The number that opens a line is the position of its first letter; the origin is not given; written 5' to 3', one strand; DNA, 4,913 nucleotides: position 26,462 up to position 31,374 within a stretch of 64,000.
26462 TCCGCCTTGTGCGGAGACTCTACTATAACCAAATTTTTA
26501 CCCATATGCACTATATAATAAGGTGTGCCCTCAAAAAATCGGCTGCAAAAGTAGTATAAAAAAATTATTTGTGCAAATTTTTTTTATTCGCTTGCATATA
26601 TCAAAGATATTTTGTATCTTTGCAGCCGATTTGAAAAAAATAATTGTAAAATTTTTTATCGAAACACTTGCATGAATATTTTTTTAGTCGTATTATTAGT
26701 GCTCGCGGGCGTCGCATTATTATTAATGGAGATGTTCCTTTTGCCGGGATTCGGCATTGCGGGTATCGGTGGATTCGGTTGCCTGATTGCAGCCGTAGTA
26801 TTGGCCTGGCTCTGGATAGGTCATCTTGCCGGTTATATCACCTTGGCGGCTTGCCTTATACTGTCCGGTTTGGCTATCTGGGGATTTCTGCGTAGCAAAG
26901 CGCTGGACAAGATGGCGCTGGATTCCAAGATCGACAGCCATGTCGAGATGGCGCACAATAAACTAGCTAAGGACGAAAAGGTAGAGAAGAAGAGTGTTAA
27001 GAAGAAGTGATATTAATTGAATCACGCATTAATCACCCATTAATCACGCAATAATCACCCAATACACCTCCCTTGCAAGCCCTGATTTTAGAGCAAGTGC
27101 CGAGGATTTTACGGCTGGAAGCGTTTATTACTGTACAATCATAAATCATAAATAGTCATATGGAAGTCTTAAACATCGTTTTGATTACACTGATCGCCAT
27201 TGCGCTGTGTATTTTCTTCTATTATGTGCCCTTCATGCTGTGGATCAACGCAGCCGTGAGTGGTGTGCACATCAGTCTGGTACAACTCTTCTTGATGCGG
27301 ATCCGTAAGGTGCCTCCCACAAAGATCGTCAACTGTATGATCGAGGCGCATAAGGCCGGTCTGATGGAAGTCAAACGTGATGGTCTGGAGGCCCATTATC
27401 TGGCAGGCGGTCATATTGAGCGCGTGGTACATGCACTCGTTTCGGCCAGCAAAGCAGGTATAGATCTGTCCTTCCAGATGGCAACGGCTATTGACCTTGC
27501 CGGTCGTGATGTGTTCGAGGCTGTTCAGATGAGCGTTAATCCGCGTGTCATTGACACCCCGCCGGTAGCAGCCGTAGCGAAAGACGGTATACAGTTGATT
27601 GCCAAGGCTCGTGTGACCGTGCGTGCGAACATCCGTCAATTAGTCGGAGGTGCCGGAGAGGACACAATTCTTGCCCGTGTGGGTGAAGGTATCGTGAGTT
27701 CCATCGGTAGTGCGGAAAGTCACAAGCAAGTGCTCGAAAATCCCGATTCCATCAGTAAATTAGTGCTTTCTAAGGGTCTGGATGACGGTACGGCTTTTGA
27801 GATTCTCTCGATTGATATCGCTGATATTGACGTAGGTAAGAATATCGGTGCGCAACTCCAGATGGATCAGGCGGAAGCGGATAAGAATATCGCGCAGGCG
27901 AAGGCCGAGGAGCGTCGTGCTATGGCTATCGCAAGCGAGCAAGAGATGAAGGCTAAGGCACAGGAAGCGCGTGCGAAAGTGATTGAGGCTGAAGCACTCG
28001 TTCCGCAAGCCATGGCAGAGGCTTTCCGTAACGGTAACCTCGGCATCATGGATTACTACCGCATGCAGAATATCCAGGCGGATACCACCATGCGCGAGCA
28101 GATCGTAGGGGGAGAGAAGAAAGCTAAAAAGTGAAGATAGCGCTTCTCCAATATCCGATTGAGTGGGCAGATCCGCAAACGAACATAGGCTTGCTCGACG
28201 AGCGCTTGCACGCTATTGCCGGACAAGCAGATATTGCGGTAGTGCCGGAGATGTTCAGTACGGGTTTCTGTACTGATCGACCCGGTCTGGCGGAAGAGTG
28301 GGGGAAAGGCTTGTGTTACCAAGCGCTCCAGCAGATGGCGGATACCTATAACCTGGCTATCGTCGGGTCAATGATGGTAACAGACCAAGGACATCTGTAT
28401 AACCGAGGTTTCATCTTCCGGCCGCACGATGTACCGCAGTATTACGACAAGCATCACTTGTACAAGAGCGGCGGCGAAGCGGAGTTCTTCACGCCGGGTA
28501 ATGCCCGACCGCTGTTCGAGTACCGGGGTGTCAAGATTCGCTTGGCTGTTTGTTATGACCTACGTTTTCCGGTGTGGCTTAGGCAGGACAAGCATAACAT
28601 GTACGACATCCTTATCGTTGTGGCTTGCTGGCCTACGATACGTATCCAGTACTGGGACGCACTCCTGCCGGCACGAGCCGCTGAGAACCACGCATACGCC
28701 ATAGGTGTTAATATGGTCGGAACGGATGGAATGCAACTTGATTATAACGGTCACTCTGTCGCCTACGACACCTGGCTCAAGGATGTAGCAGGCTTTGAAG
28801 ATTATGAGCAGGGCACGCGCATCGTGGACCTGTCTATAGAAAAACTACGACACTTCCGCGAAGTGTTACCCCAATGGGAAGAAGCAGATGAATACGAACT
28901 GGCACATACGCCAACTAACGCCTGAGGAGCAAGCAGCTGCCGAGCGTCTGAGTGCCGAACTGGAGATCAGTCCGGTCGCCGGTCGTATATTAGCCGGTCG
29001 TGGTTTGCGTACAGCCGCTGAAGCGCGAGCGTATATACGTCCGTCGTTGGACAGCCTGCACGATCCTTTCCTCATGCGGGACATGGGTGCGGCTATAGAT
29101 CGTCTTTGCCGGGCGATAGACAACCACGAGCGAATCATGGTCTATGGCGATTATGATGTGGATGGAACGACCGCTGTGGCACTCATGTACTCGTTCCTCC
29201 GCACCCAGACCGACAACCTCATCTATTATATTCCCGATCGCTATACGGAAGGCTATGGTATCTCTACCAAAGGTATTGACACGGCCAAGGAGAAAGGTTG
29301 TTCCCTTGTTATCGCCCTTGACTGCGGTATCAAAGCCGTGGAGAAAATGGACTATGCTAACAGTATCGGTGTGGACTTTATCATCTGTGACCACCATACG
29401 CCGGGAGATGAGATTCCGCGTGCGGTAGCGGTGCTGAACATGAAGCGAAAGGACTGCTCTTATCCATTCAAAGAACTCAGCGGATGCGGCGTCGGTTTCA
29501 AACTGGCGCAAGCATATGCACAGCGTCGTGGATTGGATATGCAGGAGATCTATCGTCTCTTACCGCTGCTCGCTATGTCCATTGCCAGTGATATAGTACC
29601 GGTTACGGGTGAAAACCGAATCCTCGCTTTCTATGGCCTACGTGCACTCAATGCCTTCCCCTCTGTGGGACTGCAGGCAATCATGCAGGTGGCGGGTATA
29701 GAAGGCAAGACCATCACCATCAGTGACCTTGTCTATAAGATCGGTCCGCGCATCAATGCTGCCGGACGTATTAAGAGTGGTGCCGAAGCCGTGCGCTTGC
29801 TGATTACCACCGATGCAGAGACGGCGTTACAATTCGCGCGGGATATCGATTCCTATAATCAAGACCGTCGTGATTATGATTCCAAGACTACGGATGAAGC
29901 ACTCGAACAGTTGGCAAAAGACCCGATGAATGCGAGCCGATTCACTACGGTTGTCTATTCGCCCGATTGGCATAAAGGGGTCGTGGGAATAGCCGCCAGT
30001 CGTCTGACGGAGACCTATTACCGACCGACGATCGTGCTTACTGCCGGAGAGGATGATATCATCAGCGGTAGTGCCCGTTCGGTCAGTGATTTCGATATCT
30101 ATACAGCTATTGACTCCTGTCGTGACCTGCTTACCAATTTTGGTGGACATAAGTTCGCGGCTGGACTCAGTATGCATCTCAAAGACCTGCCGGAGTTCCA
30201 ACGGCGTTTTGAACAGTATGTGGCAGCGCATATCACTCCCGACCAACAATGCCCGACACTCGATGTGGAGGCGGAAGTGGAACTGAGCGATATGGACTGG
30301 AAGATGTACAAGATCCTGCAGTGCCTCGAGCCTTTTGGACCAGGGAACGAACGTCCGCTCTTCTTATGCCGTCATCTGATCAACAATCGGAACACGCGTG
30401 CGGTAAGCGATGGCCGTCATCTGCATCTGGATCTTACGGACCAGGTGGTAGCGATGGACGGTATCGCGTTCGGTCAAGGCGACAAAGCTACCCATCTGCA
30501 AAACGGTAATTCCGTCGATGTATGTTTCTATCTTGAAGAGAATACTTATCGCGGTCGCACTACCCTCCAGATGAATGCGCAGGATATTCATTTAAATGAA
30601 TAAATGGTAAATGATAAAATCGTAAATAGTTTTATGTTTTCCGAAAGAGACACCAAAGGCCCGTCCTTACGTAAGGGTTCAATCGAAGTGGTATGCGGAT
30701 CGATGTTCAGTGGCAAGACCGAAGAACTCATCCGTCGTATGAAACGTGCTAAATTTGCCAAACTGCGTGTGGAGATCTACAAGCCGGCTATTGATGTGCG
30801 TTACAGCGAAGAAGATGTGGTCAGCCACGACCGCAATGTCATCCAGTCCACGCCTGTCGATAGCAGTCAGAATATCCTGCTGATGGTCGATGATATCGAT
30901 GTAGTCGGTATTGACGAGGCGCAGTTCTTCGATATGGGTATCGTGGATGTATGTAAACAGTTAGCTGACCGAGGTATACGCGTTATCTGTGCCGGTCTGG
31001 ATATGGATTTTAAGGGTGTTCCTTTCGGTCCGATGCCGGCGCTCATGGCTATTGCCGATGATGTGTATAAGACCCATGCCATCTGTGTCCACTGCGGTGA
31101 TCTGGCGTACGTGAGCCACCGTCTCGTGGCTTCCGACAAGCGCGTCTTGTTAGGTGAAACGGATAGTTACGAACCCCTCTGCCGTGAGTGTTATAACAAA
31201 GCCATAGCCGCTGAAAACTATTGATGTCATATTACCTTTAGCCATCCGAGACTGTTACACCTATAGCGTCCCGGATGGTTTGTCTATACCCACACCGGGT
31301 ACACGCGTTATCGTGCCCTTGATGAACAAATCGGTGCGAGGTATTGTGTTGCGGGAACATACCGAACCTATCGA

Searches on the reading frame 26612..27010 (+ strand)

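Call 8: search_protein_families(library=pfam, proteins=[window:26612-27010:+])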
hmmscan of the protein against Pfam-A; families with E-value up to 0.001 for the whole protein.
window:26612-27010:+ (132 aa): 1 family
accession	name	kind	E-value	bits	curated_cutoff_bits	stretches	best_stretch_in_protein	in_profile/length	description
PF24961.1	NfeD_membrane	-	5.4e-08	33.3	26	1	24-92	49-117/119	NfeD integral membrane domain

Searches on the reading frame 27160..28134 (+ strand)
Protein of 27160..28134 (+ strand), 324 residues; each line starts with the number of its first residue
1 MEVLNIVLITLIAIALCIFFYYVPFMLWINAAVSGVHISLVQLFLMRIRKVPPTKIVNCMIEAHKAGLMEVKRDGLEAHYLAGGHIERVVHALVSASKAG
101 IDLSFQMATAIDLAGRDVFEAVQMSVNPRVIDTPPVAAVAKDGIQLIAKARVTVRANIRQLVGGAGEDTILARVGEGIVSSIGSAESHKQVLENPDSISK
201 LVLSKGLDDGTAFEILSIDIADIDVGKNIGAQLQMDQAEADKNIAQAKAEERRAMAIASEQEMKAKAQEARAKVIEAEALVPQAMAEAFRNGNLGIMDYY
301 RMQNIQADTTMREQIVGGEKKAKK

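Call 8: search_protein_families(library=pfam, proteins=[window:27160-28134:+])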
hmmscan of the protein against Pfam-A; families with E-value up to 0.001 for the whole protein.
window:27160-28134:+ (324 aa): 1 family
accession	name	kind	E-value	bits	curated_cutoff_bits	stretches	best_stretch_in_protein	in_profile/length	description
PF12127.13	FloA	-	4.1e-161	535.7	34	1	6-316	2-311/314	Flotillin-like protein FloA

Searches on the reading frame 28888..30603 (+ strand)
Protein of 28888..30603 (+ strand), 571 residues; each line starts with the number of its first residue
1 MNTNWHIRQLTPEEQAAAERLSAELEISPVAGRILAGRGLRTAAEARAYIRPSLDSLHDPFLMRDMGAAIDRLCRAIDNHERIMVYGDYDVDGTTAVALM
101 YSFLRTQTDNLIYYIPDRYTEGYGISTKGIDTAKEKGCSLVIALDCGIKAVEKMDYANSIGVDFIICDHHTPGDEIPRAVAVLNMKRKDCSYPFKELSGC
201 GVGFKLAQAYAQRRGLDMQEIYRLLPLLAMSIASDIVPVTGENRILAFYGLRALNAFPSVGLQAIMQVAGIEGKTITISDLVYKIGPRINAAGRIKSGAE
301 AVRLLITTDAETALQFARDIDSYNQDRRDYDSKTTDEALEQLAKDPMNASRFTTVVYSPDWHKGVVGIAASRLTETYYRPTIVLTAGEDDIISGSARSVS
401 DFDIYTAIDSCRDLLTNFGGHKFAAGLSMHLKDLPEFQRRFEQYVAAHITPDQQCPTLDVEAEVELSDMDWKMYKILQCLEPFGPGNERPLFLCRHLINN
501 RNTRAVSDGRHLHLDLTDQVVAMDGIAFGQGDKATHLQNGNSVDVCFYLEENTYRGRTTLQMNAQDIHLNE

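Call 9: search_protein_families(library=pfam, proteins=[window:28888-30603:+])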
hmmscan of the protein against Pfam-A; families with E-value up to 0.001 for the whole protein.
window:28888-30603:+ (571 aa): 3 families
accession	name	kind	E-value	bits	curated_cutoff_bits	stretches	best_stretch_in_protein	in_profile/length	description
PF17768.7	RecJ_OB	-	7.7e-27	93.9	27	1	461-566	2-107/107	RecJ OB domain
PF01368.27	DHH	-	1.3e-26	93.7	28.1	1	82-219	1-114/125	DHH family, N-terminal domain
PF02272.25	DHHA1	-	4.9e-16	59.5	25.9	1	355-446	6-101/102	DHHA1 domain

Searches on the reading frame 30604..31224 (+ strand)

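Call 9: search_protein_families(library=pfam, proteins=[window:30604-31224:+])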
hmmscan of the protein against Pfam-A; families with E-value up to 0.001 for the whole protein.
window:30604-31224:+ (206 aa): 2 families
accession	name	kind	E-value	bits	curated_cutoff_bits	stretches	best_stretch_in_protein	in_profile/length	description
PF00265.24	TK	-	1.8e-53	181.4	20.6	1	25-197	1-176/176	Thymidine kinase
PF24734.1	DUF7685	-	0.00055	20.2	27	0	182-204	16-39/43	Domain of unknown function (DUF7685)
